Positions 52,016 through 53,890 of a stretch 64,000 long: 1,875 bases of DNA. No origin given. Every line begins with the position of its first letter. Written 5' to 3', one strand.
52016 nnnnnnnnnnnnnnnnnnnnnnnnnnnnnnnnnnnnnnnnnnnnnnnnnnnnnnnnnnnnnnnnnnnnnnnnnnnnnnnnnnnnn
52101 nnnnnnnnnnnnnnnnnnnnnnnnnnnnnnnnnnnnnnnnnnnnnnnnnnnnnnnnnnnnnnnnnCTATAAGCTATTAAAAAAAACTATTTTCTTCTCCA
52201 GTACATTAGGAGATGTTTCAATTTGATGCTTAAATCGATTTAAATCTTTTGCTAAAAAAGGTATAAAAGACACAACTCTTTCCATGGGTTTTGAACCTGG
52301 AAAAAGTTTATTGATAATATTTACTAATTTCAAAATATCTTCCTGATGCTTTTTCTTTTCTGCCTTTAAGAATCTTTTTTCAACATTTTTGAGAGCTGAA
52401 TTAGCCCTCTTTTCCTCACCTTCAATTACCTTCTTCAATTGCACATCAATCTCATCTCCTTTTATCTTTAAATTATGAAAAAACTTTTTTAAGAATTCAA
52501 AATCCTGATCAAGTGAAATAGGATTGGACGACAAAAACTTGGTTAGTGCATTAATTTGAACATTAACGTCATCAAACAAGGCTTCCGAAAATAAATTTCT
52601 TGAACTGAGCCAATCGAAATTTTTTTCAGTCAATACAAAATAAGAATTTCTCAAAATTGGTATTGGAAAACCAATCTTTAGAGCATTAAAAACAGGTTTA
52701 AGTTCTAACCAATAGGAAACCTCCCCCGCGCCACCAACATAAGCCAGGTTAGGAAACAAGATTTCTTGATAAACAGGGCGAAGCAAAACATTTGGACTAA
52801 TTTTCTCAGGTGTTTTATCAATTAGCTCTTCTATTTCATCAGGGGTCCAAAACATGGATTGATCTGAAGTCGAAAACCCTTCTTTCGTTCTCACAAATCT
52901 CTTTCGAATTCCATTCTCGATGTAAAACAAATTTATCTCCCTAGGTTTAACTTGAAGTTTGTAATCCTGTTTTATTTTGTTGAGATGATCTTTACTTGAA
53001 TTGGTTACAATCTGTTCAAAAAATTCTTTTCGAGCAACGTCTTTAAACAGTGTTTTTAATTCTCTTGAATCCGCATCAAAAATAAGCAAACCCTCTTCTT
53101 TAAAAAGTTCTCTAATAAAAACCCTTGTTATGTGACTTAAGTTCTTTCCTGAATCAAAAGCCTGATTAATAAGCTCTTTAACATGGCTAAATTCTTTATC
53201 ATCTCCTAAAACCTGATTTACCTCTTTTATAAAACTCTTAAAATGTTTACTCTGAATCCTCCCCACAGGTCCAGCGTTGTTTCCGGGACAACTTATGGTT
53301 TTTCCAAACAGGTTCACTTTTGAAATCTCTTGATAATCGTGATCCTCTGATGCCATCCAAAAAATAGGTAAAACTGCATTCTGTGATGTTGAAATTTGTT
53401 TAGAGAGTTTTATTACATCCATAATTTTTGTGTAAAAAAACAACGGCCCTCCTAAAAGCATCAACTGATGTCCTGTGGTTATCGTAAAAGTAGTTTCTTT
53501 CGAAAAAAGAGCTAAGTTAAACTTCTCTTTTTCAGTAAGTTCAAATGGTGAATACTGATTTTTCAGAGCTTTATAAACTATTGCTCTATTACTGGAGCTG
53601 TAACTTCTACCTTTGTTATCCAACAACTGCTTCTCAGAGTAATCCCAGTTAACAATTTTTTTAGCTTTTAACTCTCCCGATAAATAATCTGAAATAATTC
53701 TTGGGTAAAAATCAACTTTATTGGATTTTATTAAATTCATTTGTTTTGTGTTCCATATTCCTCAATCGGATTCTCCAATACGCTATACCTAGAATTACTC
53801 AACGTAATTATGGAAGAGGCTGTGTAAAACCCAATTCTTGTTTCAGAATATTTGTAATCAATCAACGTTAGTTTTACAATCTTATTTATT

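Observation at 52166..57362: Sucrose-phosphate synthase - GH32-like - BshC operon (compatible solute and low-molecular-weight thiol co-expressed)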

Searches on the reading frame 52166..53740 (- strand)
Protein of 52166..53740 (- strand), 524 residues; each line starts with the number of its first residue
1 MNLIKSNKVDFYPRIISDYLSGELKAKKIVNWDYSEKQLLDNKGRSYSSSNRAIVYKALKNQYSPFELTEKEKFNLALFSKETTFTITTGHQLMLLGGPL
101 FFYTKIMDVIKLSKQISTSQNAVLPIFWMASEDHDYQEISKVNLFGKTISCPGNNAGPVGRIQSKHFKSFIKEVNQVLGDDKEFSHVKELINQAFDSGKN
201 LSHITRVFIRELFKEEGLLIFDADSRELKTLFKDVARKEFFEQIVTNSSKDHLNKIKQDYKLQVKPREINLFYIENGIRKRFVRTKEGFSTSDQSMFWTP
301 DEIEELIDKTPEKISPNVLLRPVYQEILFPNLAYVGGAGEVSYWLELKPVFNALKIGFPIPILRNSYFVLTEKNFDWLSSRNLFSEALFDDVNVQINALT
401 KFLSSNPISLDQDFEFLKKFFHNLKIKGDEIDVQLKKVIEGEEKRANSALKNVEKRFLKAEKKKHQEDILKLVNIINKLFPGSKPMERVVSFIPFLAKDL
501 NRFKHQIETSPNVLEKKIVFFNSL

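Call 3: search_protein_families(library=pfam, proteins=[window:52166-53740:-])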
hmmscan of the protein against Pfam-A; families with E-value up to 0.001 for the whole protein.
window:52166-53740:- (524 aa): 2 families
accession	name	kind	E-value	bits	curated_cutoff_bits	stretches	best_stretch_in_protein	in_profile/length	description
PF10079.15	Rossmann-like_BshC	-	3.6e-95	320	27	1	13-365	12-380/380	Bacillithiol biosynthesis BshC, N-terminal Rossmann-like domain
PF24850.1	CC_BshC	-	1.7e-18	67.4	27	1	369-503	3-140/159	Bacillithiol biosynthesis BshC, C-terminal coiled-coil domain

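Call 4: search_protein_families(library=ncbifam, proteins=[window:52166-53740:-])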
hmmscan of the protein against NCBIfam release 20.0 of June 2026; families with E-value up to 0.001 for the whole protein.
window:52166-53740:- (524 aa): 1 family
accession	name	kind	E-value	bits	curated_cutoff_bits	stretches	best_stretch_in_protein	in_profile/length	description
TIGR03998.1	thiol_BshC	equivalog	2.3e-103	346.9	265.8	1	14-499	4-507/529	bacillithiol biosynthesis cysteine-adding enzyme BshC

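Call 35: find_homologous_proteins(query=window:52166-53740:-)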
Query window:52166-53740:- (524 aa): 4262 proteins with E <= 0.001 among 8000 candidates; the best 120 are listed.
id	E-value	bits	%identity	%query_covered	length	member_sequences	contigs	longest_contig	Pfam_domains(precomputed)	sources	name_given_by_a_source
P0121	0.0e+0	1156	100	100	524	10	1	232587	PF10079.16,PF24850.2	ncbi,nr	ncbi:MAG: bacillithiol biosynthesis cysteine-adding enzyme BshC [Flavobacteriales bacterium]|nr:baci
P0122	6.5e-293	990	84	100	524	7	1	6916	PF10079.16,PF24850.2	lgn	-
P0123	9.7e-234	795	67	100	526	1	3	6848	PF10079.16,PF24850.2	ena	-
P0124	2.8e-231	787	67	99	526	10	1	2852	PF10079.16,PF24850.2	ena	-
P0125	8.7e-228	775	64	99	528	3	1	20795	PF10079.16,PF24850.2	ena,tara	tara:strand:- start:1154 stop:2740 length:1587 start_codon:yes stop_codon:yes gene_type:complete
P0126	5.8e-226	769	66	99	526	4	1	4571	PF10079.16,PF24850.2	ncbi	-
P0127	4.3e-222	756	63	99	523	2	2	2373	PF10079.16,PF24850.2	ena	-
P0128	2.9e-221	754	64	99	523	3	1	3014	PF10079.16,PF24850.2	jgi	-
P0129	3.1e-221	754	63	99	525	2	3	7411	PF10079.16,PF24850.2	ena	-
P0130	1.1e-218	745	64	99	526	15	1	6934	PF10079.16,PF24850.2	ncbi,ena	-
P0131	1.5e-215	735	62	99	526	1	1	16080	PF10079.16,PF24850.2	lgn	-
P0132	2.0e-214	731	64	99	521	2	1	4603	PF10079.16,PF24850.2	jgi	jgi:bacillithiol biosynthesis cysteine-adding enzyme BshC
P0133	1.8e-212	725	61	99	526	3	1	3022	PF10079.16,PF24850.2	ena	-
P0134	2.3e-196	672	57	100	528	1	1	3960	PF10079.16,PF24850.2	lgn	-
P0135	2.4e-194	665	57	100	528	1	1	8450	PF10079.16,PF24850.2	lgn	-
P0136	4.8e-190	651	57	98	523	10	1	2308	PF10079.16,PF24850.2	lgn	-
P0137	1.3e-189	649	57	99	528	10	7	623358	PF10079.16,PF24850.2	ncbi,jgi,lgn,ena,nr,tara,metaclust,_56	ncbi:MAG: bacillithiol biosynthesis cysteine-adding enzyme BshC [Flavobacteriales bacterium]|nr:baci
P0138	5.0e-186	637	55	99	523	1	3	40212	PF10079.16,PF24850.2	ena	-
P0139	1.1e-183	630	55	99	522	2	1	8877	PF10079.16,PF24850.2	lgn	-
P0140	3.6e-181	621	54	99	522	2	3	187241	PF10079.16,PF24850.2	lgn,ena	-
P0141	1.5e-179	616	55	99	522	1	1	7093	PF10079.16,PF24850.2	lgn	-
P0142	1.5e-168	580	52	94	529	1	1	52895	PF10079.16,PF24850.2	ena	-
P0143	2.2e-168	579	54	97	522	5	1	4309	PF10079.16,PF24850.2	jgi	-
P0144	2.4e-168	579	52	98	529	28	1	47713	PF10079.16,PF24850.2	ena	-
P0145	1.7e-166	573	52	94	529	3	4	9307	PF10079.16,PF24850.2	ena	-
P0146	2.8e-164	566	51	98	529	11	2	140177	PF10079.16,PF24850.2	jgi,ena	-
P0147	3.6e-162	559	52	94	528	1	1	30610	PF10079.16,PF24850.2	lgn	-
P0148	2.4e-161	556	52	99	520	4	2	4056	PF10079.16,PF24850.2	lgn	-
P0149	2.9e-161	556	50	97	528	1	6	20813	PF10079.16,PF24850.2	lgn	-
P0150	6.7e-155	535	52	95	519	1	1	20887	PF10079.16,PF24850.2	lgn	-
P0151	2.8e-153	530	49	95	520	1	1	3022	PF10079.16,PF24850.2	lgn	-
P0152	1.4e-151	524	50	95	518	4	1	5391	PF10079.16,PF24850.2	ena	-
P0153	2.7e-151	523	50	95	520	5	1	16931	PF10079.16,PF24850.2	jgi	-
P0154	3.8e-151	522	49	96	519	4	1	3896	PF10079.16,PF24850.2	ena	-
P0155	4.2e-151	522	50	95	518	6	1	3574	PF10079.16,PF24850.2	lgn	-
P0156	7.4e-151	522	48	94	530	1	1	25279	PF10079.16,PF24850.2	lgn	-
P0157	3.8e-149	516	48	99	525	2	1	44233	PF10079.16,PF24850.2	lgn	-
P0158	1.2e-148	514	49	98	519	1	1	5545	PF10079.16,PF24850.2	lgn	-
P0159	5.7e-146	505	48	95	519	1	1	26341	PF10079.16,PF24850.2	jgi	jgi:bacillithiol biosynthesis cysteine-adding enzyme BshC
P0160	1.1e-144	501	49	95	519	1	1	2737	PF10079.16,PF24850.2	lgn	-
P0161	1.9e-138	481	47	94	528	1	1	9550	PF10079.16,PF24850.2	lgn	-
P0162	2.5e-136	474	47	96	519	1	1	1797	PF10079.16,PF24850.2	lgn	-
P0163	4.2e-115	404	40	96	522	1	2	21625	PF10079.16,PF24850.2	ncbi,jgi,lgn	ncbi:MAG: bacillithiol biosynthesis cysteine-adding enzyme BshC [Glaciecola sp.]|jgi:bacillithiol bi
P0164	1.3e-113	399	42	93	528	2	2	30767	PF10079.16,PF24850.2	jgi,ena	-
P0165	1.5e-112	395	40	95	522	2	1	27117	PF10079.16,PF24850.2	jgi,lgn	jgi:bacillithiol biosynthesis cysteine-adding enzyme BshC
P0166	1.5e-109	385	38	96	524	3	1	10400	PF10079.16,PF24850.2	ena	-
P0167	2.3e-109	385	41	99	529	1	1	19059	PF10079.16,PF24850.2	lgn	-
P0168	3.7e-109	384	39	99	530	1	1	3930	PF10079.16,PF24850.2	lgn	-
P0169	9.1e-109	383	40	99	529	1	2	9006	PF10079.16,PF24850.2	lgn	-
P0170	2.1e-108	381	38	95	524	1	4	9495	PF10079.16,PF24850.2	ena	-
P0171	2.2e-108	381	39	94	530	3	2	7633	PF10079.16,PF24850.2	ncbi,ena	-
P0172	9.8e-108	379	40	94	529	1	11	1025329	PF10079.16,PF24850.2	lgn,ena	-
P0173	3.6e-106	374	40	94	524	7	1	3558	PF10079.16,PF24850.2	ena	-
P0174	3.4e-104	368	38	95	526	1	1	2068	PF10079.16,PF24850.2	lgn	-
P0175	6.4e-101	357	39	94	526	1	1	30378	PF10079.16,PF24850.2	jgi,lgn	jgi:bacillithiol biosynthesis cysteine-adding enzyme BshC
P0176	9.8e-101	356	38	97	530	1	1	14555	PF10079.16,PF24850.2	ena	-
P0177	5.7e-100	354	40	93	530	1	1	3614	PF10079.16,PF24850.2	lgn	-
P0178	1.9e-99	352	37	96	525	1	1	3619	PF10079.16,PF24850.2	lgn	-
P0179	4.2e-99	351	38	94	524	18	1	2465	PF10079.16,PF24850.2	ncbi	-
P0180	9.6e-97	343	38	94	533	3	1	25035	PF10079.16,PF24850.2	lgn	-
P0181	2.2e-96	342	37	94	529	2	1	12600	PF10079.16,PF24850.2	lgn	-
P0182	2.8e-96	341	36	97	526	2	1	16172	PF10079.16,PF24850.2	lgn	-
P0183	3.2e-96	341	38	92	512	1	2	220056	PF10079.16,PF24850.2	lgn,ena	-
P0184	4.5e-96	341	38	94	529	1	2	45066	PF10079.16,PF24850.2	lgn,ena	-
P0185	5.4e-96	341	37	95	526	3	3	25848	PF10079.16,PF24850.2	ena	-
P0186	9.7e-96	340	39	87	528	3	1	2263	PF10079.16,PF24850.2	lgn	-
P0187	1.4e-95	339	41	86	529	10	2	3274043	PF10079.16,PF24850.2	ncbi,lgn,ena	ncbi:bacillithiol biosynthesis cysteine-adding enzyme BshC [Paenimyroides ceti]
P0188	1.8e-95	339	37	93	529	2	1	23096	PF10079.16,PF24850.2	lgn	-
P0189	2.0e-95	339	37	94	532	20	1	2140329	PF10079.16,PF24850.2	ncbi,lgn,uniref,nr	ncbi:bacillithiol biosynthesis cysteine-adding enzyme BshC [Flavobacterium endophyticum]|uniref:Puta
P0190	2.2e-95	339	40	87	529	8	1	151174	PF10079.16,PF24850.2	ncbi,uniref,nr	ncbi:bacillithiol biosynthesis cysteine-adding enzyme BshC [Flavobacterium sp. TP390]|uniref:Putativ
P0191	3.5e-95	338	37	99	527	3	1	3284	PF10079.16,PF24850.2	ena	-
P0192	3.9e-95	338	37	95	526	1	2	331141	PF10079.16,PF24850.2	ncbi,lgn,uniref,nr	ncbi:bacillithiol biosynthesis cysteine-adding enzyme BshC [Flavobacterium terrigena]|uniref:Putativ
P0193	5.0e-95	337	37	88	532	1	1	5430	PF10079.16,PF24850.2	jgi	-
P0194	5.7e-95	337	37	95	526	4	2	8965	PF10079.16,PF24850.2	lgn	-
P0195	9.9e-95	336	37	94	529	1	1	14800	PF10079.16,PF24850.2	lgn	-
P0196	1.2e-94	336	38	95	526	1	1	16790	PF10079.16,PF24850.2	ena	-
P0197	1.2e-94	336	38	94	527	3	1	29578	PF10079.16,PF24850.2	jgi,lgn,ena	-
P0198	1.4e-94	336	37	92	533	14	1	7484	PF10079.16,PF24850.2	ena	-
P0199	1.6e-94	336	40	87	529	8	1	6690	PF10079.16,PF24850.2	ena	-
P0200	1.8e-94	336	37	95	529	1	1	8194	PF10079.16,PF24850.2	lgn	-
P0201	2.0e-94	335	37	97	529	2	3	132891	PF10079.16,PF24850.2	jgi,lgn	-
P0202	2.6e-94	335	38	94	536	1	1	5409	PF10079.16,PF24850.2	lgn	-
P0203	2.9e-94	335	35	92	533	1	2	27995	PF10079.16,PF24850.2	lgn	-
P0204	3.3e-94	335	36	93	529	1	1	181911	PF10079.16,PF24850.2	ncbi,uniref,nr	ncbi:bacillithiol biosynthesis cysteine-adding enzyme BshC [Flavobacterium hibisci]|uniref:bacillith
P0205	3.9e-94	334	38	95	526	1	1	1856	PF10079.16,PF24850.2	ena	-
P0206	4.8e-94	334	35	94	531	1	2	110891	PF10079.16,PF24850.2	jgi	-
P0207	8.9e-94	333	37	93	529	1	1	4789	PF10079.16,PF24850.2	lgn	-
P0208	9.4e-94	333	38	95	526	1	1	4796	PF10079.16,PF24850.2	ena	-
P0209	1.3e-93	333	37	93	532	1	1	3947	PF10079.16,PF24850.2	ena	-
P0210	1.4e-93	333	38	93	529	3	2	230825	PF10079.16,PF24850.2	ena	-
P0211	1.5e-93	332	37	93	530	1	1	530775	PF10079.16,PF24850.2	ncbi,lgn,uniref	ncbi:bacillithiol biosynthesis cysteine-adding enzyme BshC [Flavobacterium enshiense]|uniref:bacilli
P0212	1.7e-93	332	40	86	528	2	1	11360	PF10079.16,PF24850.2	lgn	-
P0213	1.8e-93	332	37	94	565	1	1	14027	PF10079.16,PF24850.2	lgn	-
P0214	2.2e-93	332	36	95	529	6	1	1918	PF10079.16,PF24850.2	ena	-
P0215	2.4e-93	332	36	94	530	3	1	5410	PF10079.16,PF24850.2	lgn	-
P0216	2.5e-93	332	37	93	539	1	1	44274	PF10079.16,PF24850.2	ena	-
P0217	2.6e-93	332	37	94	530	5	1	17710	PF10079.16,PF24850.2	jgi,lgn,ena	-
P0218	2.9e-93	332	37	93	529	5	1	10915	PF10079.16,PF24850.2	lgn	-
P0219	3.2e-93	331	37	94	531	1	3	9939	PF10079.16,PF24850.2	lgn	-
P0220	4.0e-93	331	36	97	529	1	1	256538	PF10079.16,PF24850.2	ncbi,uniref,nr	ncbi:hypothetical protein FLJC2902T_27700 [Flavobacterium limnosediminis JC2902]|uniref:Putative cys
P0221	4.8e-93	331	37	93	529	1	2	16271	PF10079.16,PF24850.2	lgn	-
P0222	5.4e-93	331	36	95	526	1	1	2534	PF10079.16,PF24850.2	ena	-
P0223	5.7e-93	331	38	95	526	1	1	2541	PF10079.16,PF24850.2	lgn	-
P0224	6.3e-93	330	36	95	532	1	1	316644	PF10079.16,PF24850.2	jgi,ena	-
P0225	6.5e-93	330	36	93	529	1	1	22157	PF10079.16,PF24850.2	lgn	-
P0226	6.7e-93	330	37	97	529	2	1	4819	PF10079.16,PF24850.2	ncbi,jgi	jgi:bacillithiol biosynthesis cysteine-adding enzyme BshC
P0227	7.1e-93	330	38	94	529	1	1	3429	PF10079.16,PF24850.2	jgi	-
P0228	7.2e-93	330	36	94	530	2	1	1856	PF10079.16,PF24850.2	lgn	-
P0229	7.4e-93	330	36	97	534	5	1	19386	PF10079.16,PF24850.2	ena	-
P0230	8.1e-93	330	37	94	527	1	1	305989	PF10079.16,PF24850.2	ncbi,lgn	ncbi:MAG: bacillithiol biosynthesis cysteine-adding enzyme BshC [Bacteroidota bacterium]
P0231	8.3e-93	330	37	93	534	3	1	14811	PF10079.16,PF24850.2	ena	-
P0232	8.4e-93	330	37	93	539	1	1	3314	PF10079.16,PF24850.2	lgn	-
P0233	9.6e-93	330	36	87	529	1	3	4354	PF10079.16,PF24850.2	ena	-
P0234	1.1e-92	330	37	93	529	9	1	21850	PF10079.16,PF24850.2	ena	-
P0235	1.2e-92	329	36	92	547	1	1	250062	PF10079.16,PF24850.2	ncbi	-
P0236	1.5e-92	329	37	94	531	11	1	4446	PF10079.16,PF24850.2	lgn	-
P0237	1.7e-92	329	37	94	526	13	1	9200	PF10079.16,PF24850.2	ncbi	-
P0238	1.9e-92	329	36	93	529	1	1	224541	PF10079.16,PF24850.2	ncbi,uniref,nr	ncbi:bacillithiol biosynthesis cysteine-adding enzyme BshC [Flavobacterium rakeshii]|uniref:Putative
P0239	2.1e-92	329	36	94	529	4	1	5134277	PF10079.16,PF24850.2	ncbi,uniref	ncbi:bacillithiol biosynthesis cysteine-adding enzyme BshC [Flavobacterium sp. RS13.1]|uniref:bacill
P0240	2.3e-92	329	36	93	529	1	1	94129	PF10079.16,PF24850.2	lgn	-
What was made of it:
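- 52166..53740 (-): bshC, the bacillithiol cysteine-adding enzyme. Its start codon overlaps the stop of the GH32-like gene (ATGA). Call 35 (100% identical to an NCBI MAG protein named BshC).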

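Call 36: find_encoding_contigs(protein=P0137, flank=6000, max_places=2)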
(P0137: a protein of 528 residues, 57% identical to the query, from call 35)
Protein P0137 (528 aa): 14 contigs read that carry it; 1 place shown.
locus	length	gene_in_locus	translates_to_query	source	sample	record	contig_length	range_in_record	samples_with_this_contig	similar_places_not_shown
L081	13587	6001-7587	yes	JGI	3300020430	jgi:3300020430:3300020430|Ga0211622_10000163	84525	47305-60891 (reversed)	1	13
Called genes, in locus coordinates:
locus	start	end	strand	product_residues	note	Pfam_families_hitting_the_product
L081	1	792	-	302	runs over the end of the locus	-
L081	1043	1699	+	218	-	PF00072:Response_reg, PF00196:GerE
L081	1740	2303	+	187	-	PF16036:Chalcone_3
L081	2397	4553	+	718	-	PF00862:GT-B_Sucrose_synth, PF13439:Glyco_transf_4, PF00534:Glycos_transf_1, PF13692:Glyco_trans_1_4, PF05116:S6PP, PF08282:Hydrolase_3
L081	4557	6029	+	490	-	PF00251:Glyco_hydro_32N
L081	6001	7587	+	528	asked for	PF10079:Rossmann-like_BshC, PF24850:CC_BshC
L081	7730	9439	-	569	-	-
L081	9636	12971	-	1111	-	PF02934:GatB_N, PF02637:GatB_Yqey, PF01336:tRNA_anti-codon, PF00152:tRNA-synt_2, PF02938:GAD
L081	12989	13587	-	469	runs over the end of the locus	PF01425:Amidase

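Call 37: find_encoding_contigs(protein=P0146, flank=6000, max_places=2)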
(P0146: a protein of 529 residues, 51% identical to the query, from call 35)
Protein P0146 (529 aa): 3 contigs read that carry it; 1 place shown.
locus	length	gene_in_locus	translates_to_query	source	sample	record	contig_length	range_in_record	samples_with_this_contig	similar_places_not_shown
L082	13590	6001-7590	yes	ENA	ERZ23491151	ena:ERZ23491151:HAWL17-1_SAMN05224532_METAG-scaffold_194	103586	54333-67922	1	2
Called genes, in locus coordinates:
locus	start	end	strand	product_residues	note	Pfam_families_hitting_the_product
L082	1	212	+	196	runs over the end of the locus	PF14127:DUF4294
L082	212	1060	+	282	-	PF00682:HMGL-like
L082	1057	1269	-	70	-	PF14086:DUF4266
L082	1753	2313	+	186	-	PF16036:Chalcone_3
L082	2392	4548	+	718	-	PF00862:GT-B_Sucrose_synth, PF13439:Glyco_transf_4, PF00534:Glycos_transf_1, PF13692:Glyco_trans_1_4, PF05116:S6PP, PF08282:Hydrolase_3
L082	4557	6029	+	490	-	PF00251:Glyco_hydro_32N, PF22847:Glyco_hydro_43_rel (faint)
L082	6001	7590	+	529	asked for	PF10079:Rossmann-like_BshC, PF24850:CC_BshC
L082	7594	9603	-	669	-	PF08757:CotH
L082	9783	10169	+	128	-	PF07813:LTXXQ (faint)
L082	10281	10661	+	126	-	-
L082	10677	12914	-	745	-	PF01751:Toprim, PF01131:Topoisom_bac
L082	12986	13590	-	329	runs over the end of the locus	-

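Call 38: find_encoding_contigs(protein=P0157, flank=6000, max_places=2)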
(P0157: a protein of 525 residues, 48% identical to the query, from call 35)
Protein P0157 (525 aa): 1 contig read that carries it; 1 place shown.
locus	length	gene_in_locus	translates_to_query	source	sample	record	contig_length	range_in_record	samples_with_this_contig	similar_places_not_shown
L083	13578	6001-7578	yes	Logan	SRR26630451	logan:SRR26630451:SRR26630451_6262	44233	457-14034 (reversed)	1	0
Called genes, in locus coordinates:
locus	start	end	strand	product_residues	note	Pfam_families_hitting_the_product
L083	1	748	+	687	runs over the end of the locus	PF12895:ANAPC3 (faint), PF07719:TPR_2 (faint), PF13174:TPR_6 (faint), PF07676:PD40 (weak), PF13620:CarboxypepD_reg, PF00691:OmpA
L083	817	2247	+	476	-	PF02696:SelO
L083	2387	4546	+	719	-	PF00862:GT-B_Sucrose_synth, PF13439:Glyco_transf_4, PF00534:Glycos_transf_1, PF13692:Glyco_trans_1_4, PF05116:S6PP, PF08282:Hydrolase_3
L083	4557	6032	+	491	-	PF00251:Glyco_hydro_32N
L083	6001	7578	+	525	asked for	PF10079:Rossmann-like_BshC, PF24850:CC_BshC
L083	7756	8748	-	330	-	PF06452:CBM9_1, PF18962:Por_Secre_tail (weak)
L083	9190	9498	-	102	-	PF01910:Thiamine_BP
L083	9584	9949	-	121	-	PF11680:DUF3276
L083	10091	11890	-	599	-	PF00664:ABC_membrane, PF00005:ABC_tran, PF02463:SMC_N (faint)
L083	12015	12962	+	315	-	PF01029:NusB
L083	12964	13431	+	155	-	PF07610:DUF1573, PF22544:HYDIN_VesB_CFA65-like_Ig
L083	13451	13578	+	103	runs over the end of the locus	PF02699:YajC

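Call 39: find_encoding_contigs(protein=P0172, flank=6000, max_places=2)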
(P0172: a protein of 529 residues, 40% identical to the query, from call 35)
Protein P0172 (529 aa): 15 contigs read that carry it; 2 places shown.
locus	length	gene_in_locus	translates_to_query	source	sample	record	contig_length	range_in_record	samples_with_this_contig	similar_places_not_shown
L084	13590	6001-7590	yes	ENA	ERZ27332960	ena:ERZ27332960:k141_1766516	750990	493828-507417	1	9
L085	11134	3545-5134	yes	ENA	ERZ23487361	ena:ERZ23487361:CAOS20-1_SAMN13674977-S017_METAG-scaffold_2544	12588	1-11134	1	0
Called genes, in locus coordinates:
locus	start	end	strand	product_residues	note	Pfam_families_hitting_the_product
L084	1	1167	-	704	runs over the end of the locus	PF17804:TSP_NTD, PF00595:PDZ, PF17820:PDZ_6, PF03572:Peptidase_S41, PF11818:DUF3340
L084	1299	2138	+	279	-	-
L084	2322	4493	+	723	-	PF00862:GT-B_Sucrose_synth, PF13439:Glyco_transf_4, PF00534:Glycos_transf_1, PF13692:Glyco_trans_1_4, PF05116:S6PP, PF08282:Hydrolase_3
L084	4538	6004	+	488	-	PF00251:Glyco_hydro_32N, PF04616:Glyco_hydro_43 (weak)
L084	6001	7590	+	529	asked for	PF10079:Rossmann-like_BshC, PF24850:CC_BshC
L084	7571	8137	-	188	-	-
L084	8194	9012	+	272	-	PF22198:GKRP_SIS_2 (weak), PF13580:SIS_2 (weak), PF22645:GKRP_SIS_N, PF01380:SIS, PF20741:GKRP-like_C (weak)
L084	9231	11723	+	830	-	PF13620:CarboxypepD_reg (weak), PF13715:CarbopepD_reg_2 (weak), PF07715:Plug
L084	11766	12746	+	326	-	PF00535:Glycos_transf_2, PF13641:Glyco_tranf_2_3 (faint), PF22674:C2185-like_N (faint)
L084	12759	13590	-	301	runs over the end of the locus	PF01963:TraB_PrgY_gumN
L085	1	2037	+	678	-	?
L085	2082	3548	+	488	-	PF00251:Glyco_hydro_32N, PF04616:Glyco_hydro_43 (weak)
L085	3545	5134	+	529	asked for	PF10079:Rossmann-like_BshC, PF24850:CC_BshC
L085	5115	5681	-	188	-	-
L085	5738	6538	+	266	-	-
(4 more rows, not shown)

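Call 40: find_encoding_contigs(protein=P0183, flank=6000, max_places=1)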
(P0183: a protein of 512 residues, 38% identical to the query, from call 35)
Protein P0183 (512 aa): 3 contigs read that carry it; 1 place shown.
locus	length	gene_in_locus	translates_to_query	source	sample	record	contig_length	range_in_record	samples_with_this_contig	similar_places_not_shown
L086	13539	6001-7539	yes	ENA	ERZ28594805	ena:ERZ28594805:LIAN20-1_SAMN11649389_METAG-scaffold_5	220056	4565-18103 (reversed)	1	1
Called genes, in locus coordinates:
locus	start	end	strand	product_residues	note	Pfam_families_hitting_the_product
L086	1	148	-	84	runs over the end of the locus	PF12840:HTH_20, PF01022:HTH_5, PF12802:MarR_2 (weak), PF08279:HTH_11 (faint), PF21476:PF0610-like_N (weak)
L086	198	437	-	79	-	-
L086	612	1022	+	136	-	PF03544:TonB_C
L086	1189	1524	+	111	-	PF05973:Gp49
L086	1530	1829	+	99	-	PF13560:HTH_31, PF12844:HTH_19, PF13413:HTH_25 (weak), PF01381:HTH_3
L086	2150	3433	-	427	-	PF00083:Sugar_tr, PF07690:MFS_1, PF00083:Sugar_tr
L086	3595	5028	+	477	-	PF03062:MBOAT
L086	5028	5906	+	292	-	-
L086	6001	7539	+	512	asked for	PF10079:Rossmann-like_BshC, PF24850:CC_BshC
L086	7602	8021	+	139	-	PF00334:NDK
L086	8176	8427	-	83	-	PF01649:Ribosomal_S20p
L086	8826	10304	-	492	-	PF00587:tRNA-synt_2b, PF03129:HGTP_anticodon, PF09180:ProRS-C_1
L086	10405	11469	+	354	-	-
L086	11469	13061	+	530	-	PF03687:UPF0164 (faint), PF03349:Toluene_X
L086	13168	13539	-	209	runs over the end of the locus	PF07022:Phage_CI_repr, PF00717:Peptidase_S24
